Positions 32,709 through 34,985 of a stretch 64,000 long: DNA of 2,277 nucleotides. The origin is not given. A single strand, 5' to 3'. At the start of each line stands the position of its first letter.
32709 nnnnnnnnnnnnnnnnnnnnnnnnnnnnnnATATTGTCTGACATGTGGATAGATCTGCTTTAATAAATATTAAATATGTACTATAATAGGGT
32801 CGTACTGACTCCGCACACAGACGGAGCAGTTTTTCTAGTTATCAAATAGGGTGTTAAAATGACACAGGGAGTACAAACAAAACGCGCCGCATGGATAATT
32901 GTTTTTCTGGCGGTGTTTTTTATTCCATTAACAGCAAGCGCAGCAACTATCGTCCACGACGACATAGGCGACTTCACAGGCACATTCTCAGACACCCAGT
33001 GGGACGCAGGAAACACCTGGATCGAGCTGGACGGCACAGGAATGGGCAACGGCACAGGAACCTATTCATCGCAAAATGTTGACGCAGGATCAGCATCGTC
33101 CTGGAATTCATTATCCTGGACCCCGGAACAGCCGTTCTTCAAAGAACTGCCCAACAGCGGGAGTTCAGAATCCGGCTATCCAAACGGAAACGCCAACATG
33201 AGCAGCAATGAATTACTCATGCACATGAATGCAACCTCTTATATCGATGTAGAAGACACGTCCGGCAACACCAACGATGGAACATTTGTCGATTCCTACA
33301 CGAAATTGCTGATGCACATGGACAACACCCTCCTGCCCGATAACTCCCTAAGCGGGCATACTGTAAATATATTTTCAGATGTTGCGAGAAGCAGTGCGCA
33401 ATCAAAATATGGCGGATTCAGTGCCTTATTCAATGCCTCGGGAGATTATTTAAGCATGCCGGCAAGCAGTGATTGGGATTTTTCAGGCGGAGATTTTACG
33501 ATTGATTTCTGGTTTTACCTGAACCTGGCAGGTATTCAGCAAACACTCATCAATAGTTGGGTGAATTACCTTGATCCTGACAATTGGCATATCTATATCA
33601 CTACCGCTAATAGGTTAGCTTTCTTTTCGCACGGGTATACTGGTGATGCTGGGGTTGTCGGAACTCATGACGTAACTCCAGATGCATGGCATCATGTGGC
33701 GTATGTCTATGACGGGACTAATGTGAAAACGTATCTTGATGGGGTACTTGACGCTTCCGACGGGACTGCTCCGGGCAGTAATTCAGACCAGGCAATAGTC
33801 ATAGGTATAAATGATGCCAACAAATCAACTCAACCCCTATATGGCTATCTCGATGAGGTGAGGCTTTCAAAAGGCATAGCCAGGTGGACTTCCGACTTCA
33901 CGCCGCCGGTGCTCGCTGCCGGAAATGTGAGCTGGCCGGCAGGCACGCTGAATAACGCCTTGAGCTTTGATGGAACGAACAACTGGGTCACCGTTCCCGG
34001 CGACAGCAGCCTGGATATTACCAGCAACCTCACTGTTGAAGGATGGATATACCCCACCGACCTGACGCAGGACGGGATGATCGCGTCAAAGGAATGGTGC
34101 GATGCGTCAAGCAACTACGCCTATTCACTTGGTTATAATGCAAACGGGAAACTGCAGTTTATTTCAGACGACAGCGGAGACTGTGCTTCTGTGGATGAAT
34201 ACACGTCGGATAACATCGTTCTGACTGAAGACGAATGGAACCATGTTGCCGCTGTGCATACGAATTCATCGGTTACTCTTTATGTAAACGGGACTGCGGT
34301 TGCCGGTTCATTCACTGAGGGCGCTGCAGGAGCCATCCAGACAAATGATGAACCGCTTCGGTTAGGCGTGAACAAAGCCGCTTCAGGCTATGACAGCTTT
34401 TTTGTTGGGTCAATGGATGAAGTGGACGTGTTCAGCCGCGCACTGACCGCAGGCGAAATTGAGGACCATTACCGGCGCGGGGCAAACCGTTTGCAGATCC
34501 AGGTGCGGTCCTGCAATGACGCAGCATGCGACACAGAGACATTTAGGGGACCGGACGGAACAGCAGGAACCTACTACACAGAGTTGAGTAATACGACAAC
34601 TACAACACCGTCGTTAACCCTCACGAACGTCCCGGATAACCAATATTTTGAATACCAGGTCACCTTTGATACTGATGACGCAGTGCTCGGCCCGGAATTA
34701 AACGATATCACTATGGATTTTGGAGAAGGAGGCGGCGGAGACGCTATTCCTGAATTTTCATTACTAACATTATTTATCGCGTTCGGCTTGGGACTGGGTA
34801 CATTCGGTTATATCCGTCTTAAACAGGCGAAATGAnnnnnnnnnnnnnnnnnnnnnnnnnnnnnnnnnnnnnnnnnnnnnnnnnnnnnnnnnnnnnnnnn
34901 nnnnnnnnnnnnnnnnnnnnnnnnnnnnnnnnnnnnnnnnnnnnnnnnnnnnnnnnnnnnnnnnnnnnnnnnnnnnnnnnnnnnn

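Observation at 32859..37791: Three tandem secreted LamG/beta-helix proteins share a PEF/PEP-CTERM-like sorting signal; no cognate sortase is recognised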

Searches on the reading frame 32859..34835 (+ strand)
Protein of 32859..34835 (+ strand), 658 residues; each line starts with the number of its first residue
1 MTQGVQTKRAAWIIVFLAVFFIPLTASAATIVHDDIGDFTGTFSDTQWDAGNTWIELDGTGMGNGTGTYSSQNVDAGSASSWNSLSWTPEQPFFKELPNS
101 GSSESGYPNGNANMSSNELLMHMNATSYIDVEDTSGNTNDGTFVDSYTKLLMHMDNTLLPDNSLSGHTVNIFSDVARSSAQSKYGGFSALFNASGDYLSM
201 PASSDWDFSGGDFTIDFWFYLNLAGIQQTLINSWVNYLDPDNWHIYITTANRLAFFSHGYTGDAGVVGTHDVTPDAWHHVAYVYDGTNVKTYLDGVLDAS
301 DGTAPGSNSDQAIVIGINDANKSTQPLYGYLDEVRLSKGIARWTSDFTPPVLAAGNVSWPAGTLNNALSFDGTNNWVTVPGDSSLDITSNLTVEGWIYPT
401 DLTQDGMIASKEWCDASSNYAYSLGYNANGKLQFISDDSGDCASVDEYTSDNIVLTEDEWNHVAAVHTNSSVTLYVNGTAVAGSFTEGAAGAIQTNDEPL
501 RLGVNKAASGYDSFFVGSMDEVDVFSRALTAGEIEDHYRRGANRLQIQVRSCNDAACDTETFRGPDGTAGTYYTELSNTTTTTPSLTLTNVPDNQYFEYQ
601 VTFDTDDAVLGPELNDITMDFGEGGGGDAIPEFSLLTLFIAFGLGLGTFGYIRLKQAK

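Call 3: search_protein_families(library=ncbifam, proteins=[window:32859-34835:+], max_evalue=1)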
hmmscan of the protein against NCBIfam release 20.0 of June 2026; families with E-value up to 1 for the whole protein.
window:32859-34835:+ (658 aa): 1 family
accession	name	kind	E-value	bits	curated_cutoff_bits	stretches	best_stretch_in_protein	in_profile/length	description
NF052521.1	TafC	equivalog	1.6e-20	73.5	410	2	365-540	192-362/373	TafC family fimbrial protein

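Call 4: search_protein_families(library=pfam, proteins=[window:32859-34835:+], max_evalue=1)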
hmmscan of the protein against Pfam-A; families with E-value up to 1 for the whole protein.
window:32859-34835:+ (658 aa): 4 families
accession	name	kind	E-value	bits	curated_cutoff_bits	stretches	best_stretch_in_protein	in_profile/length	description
PF13385.13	Laminin_G_3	-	1.7e-48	165.1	27.6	2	371-534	1-150/151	Concanavalin A-like lectin/glucanases superfamily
PF02210.31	Laminin_G_2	-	1.5e-06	29.1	22.9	2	429-524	27-123/126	Laminin G domain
PF06439.18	3keto-disac_hyd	-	2e-05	25.2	26.8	1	437-486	98-153/187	3-keto-disaccharide hydrolase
PF00054.30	Laminin_G_1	-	0.056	14.1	24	1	429-497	28-93/131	Laminin G domain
